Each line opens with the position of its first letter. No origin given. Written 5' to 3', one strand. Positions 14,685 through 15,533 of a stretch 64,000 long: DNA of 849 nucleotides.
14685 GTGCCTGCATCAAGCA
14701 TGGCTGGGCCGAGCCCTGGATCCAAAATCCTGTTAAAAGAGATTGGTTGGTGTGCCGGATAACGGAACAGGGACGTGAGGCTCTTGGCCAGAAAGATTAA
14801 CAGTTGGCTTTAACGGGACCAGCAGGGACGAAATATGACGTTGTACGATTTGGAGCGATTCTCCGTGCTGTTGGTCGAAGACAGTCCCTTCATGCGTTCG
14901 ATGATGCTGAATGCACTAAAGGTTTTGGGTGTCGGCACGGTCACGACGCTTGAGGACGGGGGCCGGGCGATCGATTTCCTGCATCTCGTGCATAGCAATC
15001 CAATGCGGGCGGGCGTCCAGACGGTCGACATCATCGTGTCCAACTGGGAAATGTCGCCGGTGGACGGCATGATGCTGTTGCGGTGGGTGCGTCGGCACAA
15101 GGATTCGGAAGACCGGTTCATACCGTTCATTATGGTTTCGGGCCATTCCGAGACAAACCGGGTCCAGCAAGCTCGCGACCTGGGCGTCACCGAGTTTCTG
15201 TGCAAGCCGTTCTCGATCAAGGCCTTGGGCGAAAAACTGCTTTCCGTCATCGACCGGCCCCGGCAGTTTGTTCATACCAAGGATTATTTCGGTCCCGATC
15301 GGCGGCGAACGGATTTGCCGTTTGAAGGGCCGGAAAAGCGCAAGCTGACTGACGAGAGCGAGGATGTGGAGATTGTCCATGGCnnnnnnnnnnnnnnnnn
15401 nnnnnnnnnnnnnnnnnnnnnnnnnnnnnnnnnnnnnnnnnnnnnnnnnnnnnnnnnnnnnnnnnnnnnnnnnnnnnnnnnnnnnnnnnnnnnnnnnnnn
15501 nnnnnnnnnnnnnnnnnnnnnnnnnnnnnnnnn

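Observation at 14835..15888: Translationally coupled pseudo-receiver (Asp57 to Asn) and Hpt protein: an orphan phosphorelay-like module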

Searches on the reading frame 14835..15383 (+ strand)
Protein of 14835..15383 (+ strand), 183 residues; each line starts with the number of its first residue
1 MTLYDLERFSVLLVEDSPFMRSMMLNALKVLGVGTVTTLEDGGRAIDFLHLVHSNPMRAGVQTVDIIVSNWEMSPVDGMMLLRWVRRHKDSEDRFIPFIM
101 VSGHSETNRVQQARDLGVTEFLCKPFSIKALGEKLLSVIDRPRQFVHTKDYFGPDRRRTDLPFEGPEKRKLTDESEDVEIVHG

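Call 3: search_protein_families(library=pfam, proteins=[window:14835-15383:+], max_evalue=1)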
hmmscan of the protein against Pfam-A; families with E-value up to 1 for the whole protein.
window:14835-15383:+ (183 aa): 1 family
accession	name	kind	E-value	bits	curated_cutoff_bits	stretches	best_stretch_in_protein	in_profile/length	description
PF00072.30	Response_reg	-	1e-16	61.5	30.2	1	11-134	1-109/111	Response regulator receiver domain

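Call 4: search_protein_families(library=ncbifam, proteins=[window:14835-15383:+], max_evalue=1)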
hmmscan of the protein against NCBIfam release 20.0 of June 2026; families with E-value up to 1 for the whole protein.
window:14835-15383:+ (183 aa): 62 families (the best 25 are shown)
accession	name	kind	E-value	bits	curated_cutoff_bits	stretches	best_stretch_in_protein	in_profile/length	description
NF007901.0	PRK10610.1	equivalog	1.6e-13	50.9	189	1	10-140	7-125/129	chemotaxis response regulator CheY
NF041866.1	EpsW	equivalog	7.5e-11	41.8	200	1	9-138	6-124/131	exopolysaccharide biosynthesis response regulator EpsW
NF046020.1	HisKinCckABruc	equivalog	1.8e-10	39.4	1000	1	10-137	751-865/868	cell cycle histidine kinase CckA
TIGR02154.1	PhoB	equivalog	2.8e-09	36.6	296.2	1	10-143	4-124/226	phosphate regulon transcriptional regulator PhoB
NF008099.0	PRK10841.1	equivalog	5.4e-08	31.1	920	1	7-144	823-945/949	two-component system sensor histidine kinase RcsC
NF006900.1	PRK09390.1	equivalog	6.4e-08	32.4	255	1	62-145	47-126/203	response regulator FixJ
NF041733.1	resp_reg_CseB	equivalog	7.7e-08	32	350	1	10-147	2-123/228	two-component system response regulator CseB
NF045944.1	ResRegRpaBCyano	equivalog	8.9e-08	31.8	330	1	12-144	1-117/229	response regulator transcription factor RpaB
NF007969.0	PRK10693.1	equivalog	1.1e-07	31.2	329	1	10-136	9-121/337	two-component system response regulator RssB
TIGR02956.1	TMAO_torS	equivalog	3.2e-07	28.8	676.5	1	5-139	698-820/967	TMAO reductase system sensor histidine kinase/response regulator TorS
NF052596.1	RR_EAL_PvrR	equivalog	6.2e-07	28.4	580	1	8-141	3-126/398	response regulator cyclic di-GMP phosphodiesterase PvrR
NF010430.0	PRK13856.1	equivalog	6.7e-07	29.3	344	1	11-136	4-114/241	two-component response regulator VirG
NF007982.1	PRK10710.1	equivalog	1.1e-06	28.4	380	1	7-143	6-126/235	envelope stress response regulator BaeR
TIGR01818.1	ntrC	equivalog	1.5e-06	27.3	558.6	1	11-130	1-105/463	nitrogen regulation protein NR(I)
NF047654.1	DiguCycDgcRLepto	equivalog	1.5e-06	27.3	500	1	61-127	44-108/295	diguanylate cyclase DgcR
NF046026.1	HisKinCckACaul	equivalog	5.1e-06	24.9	1000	1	11-135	561-672/678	cell cycle histidine kinase CckA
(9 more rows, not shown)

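Call 7: find_homologous_proteins(query=window:14835-15383:+, max_evalue=1e-10)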
Query window:14835-15383:+ (183 aa): 414 proteins with E <= 1e-10 among 478 candidates; the best 120 are listed.
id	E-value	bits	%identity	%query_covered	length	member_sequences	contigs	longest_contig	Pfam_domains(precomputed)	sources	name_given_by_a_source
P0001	9.8e-118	408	100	100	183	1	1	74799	PF00072.31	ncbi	ncbi:MAG: response regulator [Sphingomonadales bacterium]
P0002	7.1e-89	314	76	100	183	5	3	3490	PF00072.31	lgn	-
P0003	6.3e-86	305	71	100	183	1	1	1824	PF00072.31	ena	-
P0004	3.5e-83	296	70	100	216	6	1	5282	PF00072.31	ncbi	-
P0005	2.3e-82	293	70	100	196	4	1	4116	PF00072.31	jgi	-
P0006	1.2e-80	287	67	99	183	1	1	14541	PF00072.31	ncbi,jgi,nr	ncbi:MAG: response regulator [Alphaproteobacteria bacterium]|nr:MAG: response regulator [Alphaproteo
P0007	2.0e-80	287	69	98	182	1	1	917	PF00072.31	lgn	-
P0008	2.8e-80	286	69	98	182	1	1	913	PF00072.31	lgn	-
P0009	3.3e-80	286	67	100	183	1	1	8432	PF00072.31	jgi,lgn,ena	-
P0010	2.0e-79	283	68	98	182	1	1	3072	PF00072.31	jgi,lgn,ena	-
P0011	2.0e-79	283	66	100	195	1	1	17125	PF00072.31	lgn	-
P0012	2.7e-79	283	68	100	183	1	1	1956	PF00072.31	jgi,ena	-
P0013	3.1e-79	283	67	100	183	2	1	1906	PF00072.31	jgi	-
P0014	3.2e-79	283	64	100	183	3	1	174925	PF00072.31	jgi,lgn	jgi:CheY-like chemotaxis protein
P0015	4.5e-79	282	67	98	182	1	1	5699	PF00072.31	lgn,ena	-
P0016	1.3e-78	281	66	100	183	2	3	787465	PF00072.31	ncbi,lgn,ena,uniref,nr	ncbi:response regulator [Eilatimonas milleporae]|uniref:CheY-like chemotaxis protein n=1 Tax=Eilatim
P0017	2.2e-78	280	66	98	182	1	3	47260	PF00072.31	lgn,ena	-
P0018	3.7e-78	279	67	100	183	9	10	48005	PF00072.31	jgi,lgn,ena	-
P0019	6.2e-78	279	64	100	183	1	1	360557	PF00072.31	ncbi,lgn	-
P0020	1.0e-77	278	65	100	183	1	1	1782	PF00072.31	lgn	-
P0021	1.1e-77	278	67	98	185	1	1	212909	PF00072.31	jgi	jgi:two-component system chemotaxis response regulator CheY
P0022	2.0e-77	277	63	100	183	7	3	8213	PF00072.31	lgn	-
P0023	2.4e-77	277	66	100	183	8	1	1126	PF00072.31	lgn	-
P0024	4.0e-77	276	66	100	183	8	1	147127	PF00072.31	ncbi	-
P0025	4.6e-77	276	64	100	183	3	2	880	PF00072.31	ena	-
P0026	7.8e-77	275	66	100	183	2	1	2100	PF00072.31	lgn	-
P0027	8.3e-77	275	67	100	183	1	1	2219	PF00072.31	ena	-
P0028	8.9e-77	275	66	100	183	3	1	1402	PF00072.31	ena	-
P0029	1.0e-76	275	66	100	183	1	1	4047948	PF00072.31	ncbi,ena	-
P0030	1.0e-76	275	64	100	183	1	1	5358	PF00072.31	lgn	-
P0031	1.5e-76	274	65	98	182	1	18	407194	PF00072.31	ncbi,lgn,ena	ncbi:response regulator [Parapedomonas caeni]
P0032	1.8e-76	274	66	98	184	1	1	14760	PF00072.31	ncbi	-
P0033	2.0e-76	274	63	100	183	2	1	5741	PF00072.31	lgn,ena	-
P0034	2.1e-76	274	66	100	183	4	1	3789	PF00072.31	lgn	-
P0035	2.4e-76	273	63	100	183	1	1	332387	PF00072.31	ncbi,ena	-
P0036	3.6e-76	273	65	100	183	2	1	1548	PF00072.31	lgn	-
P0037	4.5e-76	272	62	100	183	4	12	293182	PF00072.31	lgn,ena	-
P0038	4.7e-76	272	64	100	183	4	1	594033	PF00072.31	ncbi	-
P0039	5.0e-76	272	64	100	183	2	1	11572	PF00072.31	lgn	-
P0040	5.2e-76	272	63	100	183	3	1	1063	PF00072.31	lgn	-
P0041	6.4e-76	272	64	100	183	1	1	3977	PF00072.31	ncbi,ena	-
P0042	8.4e-76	272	63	100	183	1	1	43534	PF00072.31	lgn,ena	-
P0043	1.4e-75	271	64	100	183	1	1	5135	PF00072.31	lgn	-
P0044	1.4e-75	271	67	97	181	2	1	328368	PF00072.31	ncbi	ncbi:MAG: response regulator [Pseudomonadota bacterium]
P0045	1.5e-75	271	63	100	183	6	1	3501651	PF00072.31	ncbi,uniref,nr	ncbi:response regulator [Kordiimonas sp. SCSIO 12610]|uniref:response regulator n=1 Tax=Kordiimonas 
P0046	1.5e-75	271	65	98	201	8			PF00072.31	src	-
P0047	1.6e-75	271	64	100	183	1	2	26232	PF00072.31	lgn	-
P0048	1.6e-75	271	65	97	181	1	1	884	PF00072.31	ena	-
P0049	1.7e-75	271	64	100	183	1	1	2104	PF00072.31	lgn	-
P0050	1.8e-75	271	64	98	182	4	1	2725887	PF00072.31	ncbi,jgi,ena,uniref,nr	ncbi:response regulator [Pedomonas mirosovicensis]|uniref:response regulator n=1 Tax=Pedomonas miros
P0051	2.6e-75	270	64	100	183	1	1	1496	PF00072.31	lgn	-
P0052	3.1e-75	270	64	100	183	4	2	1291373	PF00072.31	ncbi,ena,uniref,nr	ncbi:response regulator [Emcibacter nanhaiensis]|uniref:Response regulator n=1 Tax=Emcibacter nanhai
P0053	3.9e-75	269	62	100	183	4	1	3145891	PF00072.31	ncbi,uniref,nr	ncbi:response regulator [Luteithermobacter gelatinilyticus]|uniref:response regulator n=1 Tax=Luteit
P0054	3.9e-75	269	66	100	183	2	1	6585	PF00072.31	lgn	-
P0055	5.5e-75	269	63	100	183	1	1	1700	PF00072.31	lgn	-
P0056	8.1e-75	268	64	100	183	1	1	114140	PF00072.31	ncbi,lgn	-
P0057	9.1e-75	268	63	100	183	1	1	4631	PF00072.31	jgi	-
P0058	9.6e-75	268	64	100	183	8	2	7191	PF00072.31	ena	-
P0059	9.6e-75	268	63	98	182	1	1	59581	PF00072.31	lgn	-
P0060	1.0e-74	268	66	100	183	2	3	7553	PF00072.31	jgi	jgi:CheY-like chemotaxis protein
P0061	1.1e-74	268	64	100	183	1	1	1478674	PF00072.31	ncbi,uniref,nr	ncbi:response regulator [Kordiimonas sediminis]|uniref:Response regulator n=1 Tax=Kordiimonas sedimi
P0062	1.6e-74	267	64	100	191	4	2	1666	PF00072.31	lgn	-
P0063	1.6e-74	267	64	100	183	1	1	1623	PF00072.31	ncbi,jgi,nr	ncbi:MAG: response regulator [Alphaproteobacteria bacterium]|nr:MAG: response regulator [Alphaproteo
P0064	2.0e-74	267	63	100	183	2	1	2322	PF00072.31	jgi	jgi:CheY-like chemotaxis protein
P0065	2.1e-74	267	64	100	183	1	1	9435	PF00072.31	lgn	-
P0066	2.3e-74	267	64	99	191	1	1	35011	PF00072.31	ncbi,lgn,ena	-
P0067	2.3e-74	267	62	100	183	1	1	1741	PF00072.31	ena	-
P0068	2.5e-74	267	65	98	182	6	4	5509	PF00072.31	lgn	-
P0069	3.7e-74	266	63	100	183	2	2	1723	PF00072.31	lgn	-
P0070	3.9e-74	266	63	100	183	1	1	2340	PF00072.31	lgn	-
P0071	4.6e-74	266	62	100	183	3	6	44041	PF00072.31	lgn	-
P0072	5.3e-74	266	66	98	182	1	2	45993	PF00072.31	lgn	-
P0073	6.0e-74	266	62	100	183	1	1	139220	PF00072.31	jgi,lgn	-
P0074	6.7e-74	265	63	98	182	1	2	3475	PF00072.31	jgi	jgi:two-component system, chemotaxis family, chemotaxis protein CheY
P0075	6.8e-74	265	62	99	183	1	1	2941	PF00072.31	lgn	-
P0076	7.4e-74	265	62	100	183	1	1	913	PF00072.31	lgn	-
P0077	8.4e-74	265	63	100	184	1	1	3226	PF00072.31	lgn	-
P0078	1.2e-73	265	63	100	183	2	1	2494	PF00072.31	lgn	-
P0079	1.2e-73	265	63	100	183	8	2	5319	PF00072.31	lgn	-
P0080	1.3e-73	264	64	98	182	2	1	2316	PF00072.31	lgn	-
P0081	1.4e-73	264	64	100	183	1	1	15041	PF00072.31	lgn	-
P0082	1.5e-73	264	65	97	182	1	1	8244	PF00072.31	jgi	jgi:two-component system, chemotaxis family, chemotaxis protein CheY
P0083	1.9e-73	264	62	100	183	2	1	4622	PF00072.31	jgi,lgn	jgi:CheY-like chemotaxis protein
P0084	1.9e-73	264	63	100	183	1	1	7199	PF00072.31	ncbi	-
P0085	2.2e-73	264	63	98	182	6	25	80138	PF00072.31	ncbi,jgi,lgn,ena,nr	ncbi:MAG: response regulator [Sphingomonadales bacterium]|nr:MAG: response regulator [Sphingomonadal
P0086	2.8e-73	263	62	98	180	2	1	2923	PF00072.31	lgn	-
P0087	3.0e-73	263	60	100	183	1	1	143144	PF00072.31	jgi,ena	-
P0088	3.3e-73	263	63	98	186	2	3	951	PF00072.31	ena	-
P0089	4.2e-73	263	62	100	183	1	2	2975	PF00072.31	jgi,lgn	-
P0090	4.2e-73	263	62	100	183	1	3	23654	PF00072.31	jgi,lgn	-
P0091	4.5e-73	263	63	100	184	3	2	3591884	PF00072.31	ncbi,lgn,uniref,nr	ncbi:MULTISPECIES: response regulator [Kordiimonadales]|uniref:Response regulator n=1 Tax=Gimibacter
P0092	5.3e-73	262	65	97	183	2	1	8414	PF00072.31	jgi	jgi:two-component system, chemotaxis family, chemotaxis protein CheY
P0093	8.8e-73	262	63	98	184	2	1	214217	PF00072.31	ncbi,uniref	ncbi:response regulator [Yunchengibacter salinarum]|uniref:response regulator n=1 Tax=Yunchengibacte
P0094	9.0e-73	262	61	100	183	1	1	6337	PF00072.31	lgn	-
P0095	9.1e-73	262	60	99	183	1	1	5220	PF00072.31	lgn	-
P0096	9.8e-73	262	63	100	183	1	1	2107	PF00072.31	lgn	-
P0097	1.4e-72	261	61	100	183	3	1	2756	PF00072.31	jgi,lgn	-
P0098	1.9e-72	261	61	99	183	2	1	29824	PF00072.31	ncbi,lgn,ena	-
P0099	1.9e-72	261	61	100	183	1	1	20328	PF00072.31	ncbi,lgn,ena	-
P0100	2.0e-72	261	61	100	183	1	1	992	PF00072.31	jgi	-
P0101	2.3e-72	260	61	100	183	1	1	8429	PF00072.31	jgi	-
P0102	2.3e-72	260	64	100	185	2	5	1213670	PF00072.31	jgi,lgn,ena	-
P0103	3.7e-72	260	65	100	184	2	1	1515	PF00072.31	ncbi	-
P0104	3.7e-72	260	60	100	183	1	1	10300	PF00072.31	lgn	-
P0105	4.0e-72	260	60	100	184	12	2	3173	PF00072.31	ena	-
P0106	4.1e-72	260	60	100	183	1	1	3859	PF00072.31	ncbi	-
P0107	4.2e-72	260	60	100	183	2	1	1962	PF00072.31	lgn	-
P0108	4.2e-72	260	62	100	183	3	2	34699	PF00072.31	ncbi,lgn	ncbi:MAG: response regulator [Sphingomonadales bacterium]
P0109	4.6e-72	259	60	100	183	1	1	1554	PF00072.31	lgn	-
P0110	6.0e-72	259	63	98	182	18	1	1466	PF00072.31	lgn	-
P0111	6.2e-72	259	62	100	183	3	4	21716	PF00072.31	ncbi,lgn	ncbi:MAG: response regulator [Rhodothalassiaceae bacterium]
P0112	6.9e-72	259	61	98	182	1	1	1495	PF00072.31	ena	-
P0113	7.5e-72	259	60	100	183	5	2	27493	PF00072.31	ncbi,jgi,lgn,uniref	ncbi:chemotaxis protein CheYIII [hydrothermal vent metagenome]|uniref:Chemotaxis protein CheYIII n=1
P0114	8.9e-72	258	62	99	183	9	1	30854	PF00072.31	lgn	-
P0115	1.7e-71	258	62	99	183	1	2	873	PF00072.31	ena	-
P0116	1.7e-71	258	59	98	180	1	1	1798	PF00072.31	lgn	-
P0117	2.8e-71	257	62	100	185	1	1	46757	PF00072.31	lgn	-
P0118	3.3e-71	257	61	100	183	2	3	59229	PF00072.31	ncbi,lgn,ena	-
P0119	3.9e-71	256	60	100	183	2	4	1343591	PF00072.31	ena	-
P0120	4.3e-71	256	60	99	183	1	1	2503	PF00072.31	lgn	-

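Call 19: find_related_loci(query=A1, collection=genome_contigs, flank=6000)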
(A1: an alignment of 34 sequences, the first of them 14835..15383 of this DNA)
Query A1 (183 aa) in genome_contigs; peptide patterns used: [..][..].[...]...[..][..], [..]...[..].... (x = any residue, [..] = any of these).
174 stretches matched a pattern; 160 encode a relative of the query (tblastn E <= 1e-3); the best 80 are kept; 80 distinct loci.
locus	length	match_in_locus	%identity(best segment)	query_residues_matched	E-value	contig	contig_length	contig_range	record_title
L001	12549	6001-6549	72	1-183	8e-93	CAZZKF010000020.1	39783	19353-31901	MAG TPA_asm: uncultured Alphaproteobacteria bacterium isolate SRP216583_co2_68 genome assembly, contig: NODE_504_length_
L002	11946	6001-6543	67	1-181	2e-85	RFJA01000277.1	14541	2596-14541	MAG: Alphaproteobacteria bacterium isolate J090 k99_1501136, whole genome shotgun sequence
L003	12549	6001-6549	66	1-183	4e-84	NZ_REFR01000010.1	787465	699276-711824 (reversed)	Eilatimonas milleporae strain DSM 25217 Ga0170459_102, whole genome shotgun sequence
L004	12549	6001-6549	66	1-183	3e-84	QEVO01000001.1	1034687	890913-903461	MAG: Proteobacteria bacterium isolate PRO5 J3_scaffold_1, whole genome shotgun sequence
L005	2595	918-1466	66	1-183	2e-85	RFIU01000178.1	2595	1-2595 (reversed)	MAG: Alphaproteobacteria bacterium isolate J084 k99_798347, whole genome shotgun sequence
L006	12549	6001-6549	64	1-183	4e-83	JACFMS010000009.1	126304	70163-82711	MAG: Sphingomonadales bacterium isolate BROCD004 NODE_161_length_126304_cov_7.244034, whole genome shotgun sequence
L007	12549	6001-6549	64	1-183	2e-83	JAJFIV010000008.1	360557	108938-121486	MAG: Alphaproteobacteria bacterium isolate OFTM386 OFTM386_7, whole genome shotgun sequence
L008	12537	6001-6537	65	5-183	4e-83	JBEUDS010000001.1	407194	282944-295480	Sphingosinicellaceae bacterium M-36 strain M36 Scaffold1, whole genome shotgun sequence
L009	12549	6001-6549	64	1-183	4e-83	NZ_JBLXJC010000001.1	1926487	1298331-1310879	MAG: Emcibacter sp. isolate ET25-03 T25maxbin_out.017RE.5K@1, whole genome shotgun sequence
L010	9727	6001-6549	64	1-183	1e-82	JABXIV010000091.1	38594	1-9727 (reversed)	MAG: Alphaproteobacteria bacterium isolate HF-Din10 c_000000000636, whole genome shotgun sequence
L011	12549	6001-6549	66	1-183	2e-82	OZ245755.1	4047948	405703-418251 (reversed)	MAG: Sphingomonadales bacterium isolate c31bd26c-66b2-48be-909a-eb399b9243b4 genome assembly, chromosome: 1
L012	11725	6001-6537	65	5-183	3e-82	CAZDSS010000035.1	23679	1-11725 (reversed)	MAG TPA_asm: uncultured Sphingomonadales bacterium isolate SRP268622_co1_314 genome assembly, contig: NODE_4449_length_2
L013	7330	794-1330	66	5-183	3e-82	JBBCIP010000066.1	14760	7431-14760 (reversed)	MAG: Alphaproteobacteria bacterium isolate MAG_CPA_01 P10A_000000038514, whole genome shotgun sequence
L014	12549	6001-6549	63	1-183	5e-82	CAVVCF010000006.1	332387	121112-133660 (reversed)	MAG: uncultured Alphaproteobacteria bacterium isolate MFD02416.bin.2.183 genome assembly, contig: contig_30701, whole ge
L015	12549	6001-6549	64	1-183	7e-82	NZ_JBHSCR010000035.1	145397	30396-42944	Kordiimonas lipolytica strain CGMCC 1.15304 soapdenovo_K_83_35, whole genome shotgun sequence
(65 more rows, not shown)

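Call 34: search_protein_representatives(protein=window:14835-15383:+)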
Query: 183 residues. Proteins with E-value up to 0.001 (for the whole library): 17813; up to 1e-10: 2547; up to 1e-30: 91. The best 150 are listed.
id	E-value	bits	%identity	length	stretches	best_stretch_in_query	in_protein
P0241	1.2e-55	204.3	53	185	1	2-182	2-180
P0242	2.2e-49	183.9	49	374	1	3-175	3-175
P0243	1.4e-48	181.2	51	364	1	4-182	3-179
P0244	1.5e-48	181.1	48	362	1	1-179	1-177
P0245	1.7e-47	177.7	47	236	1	5-182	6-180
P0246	3.0e-46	173.6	49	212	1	5-172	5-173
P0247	5.5e-46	172.8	46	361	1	1-183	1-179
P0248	6.4e-46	172.6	47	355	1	2-180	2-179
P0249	5.1e-45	169.6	49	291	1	4-177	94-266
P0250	7.2e-45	169.1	49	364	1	5-165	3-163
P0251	9.2e-44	165.5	45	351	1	3-176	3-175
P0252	1.9e-43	164.5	48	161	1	20-182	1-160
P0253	7.7e-43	162.5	46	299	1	4-167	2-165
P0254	1.0e-41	158.9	49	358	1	2-173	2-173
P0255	1.9e-41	158.0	38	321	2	4-174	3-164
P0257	2.4e-40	154.4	41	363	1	5-181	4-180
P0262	1.1e-39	152.3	47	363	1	1-181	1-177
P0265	2.0e-38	148.1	45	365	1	2-182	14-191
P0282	2.0e-35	138.4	41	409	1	5-180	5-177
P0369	1.5e-28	116.0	43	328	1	10-173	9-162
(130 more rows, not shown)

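Call 46: list_cluster_members(proteins=[P0242, P0243, P0244, P0247, P0257, P0262, P0265, P0369, P0282, P0248])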
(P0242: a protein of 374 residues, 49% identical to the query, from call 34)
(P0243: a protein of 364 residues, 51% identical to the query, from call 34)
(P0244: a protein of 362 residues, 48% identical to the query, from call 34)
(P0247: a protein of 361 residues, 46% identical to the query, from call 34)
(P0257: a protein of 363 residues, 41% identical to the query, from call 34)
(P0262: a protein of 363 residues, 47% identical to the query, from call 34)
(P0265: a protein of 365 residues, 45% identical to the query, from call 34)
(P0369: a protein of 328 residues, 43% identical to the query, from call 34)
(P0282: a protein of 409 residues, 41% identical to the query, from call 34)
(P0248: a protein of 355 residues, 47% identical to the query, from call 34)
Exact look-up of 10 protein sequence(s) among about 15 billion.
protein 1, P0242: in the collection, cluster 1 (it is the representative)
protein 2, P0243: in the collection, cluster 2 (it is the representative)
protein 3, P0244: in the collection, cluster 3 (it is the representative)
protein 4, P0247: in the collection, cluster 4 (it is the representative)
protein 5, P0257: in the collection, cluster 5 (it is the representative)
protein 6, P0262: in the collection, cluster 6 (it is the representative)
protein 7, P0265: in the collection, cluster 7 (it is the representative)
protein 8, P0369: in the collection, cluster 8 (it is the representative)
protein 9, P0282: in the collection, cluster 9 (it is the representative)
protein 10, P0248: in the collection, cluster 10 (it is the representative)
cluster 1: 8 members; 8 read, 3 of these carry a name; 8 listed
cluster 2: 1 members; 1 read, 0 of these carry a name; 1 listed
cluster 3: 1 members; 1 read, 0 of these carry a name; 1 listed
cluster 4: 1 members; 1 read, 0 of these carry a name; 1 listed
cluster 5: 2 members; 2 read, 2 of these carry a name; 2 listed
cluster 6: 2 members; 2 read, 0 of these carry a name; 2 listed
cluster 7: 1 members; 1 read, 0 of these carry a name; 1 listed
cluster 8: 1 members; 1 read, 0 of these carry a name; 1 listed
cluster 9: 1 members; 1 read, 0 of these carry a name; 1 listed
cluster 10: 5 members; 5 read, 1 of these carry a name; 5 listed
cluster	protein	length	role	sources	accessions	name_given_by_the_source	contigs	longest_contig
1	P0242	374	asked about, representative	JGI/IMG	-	CheY-like chemotaxis protein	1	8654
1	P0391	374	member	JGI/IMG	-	CheY-like chemotaxis protein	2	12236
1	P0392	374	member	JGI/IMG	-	CheY-like chemotaxis protein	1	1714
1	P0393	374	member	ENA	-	-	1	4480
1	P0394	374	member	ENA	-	-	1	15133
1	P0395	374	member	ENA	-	-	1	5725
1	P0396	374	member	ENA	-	-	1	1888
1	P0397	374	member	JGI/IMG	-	-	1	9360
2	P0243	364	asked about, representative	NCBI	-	-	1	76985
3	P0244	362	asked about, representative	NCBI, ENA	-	-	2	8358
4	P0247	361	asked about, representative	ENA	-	-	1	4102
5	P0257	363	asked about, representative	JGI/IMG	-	two-component system, chemotaxis family, chemotaxis protein CheY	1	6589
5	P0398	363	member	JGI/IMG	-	two-component system, chemotaxis family, chemotaxis protein CheY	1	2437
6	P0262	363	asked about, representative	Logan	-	-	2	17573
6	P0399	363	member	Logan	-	-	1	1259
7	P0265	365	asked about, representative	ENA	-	-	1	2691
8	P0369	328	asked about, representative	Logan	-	-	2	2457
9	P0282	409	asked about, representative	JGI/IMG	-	-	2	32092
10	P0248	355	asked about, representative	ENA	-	-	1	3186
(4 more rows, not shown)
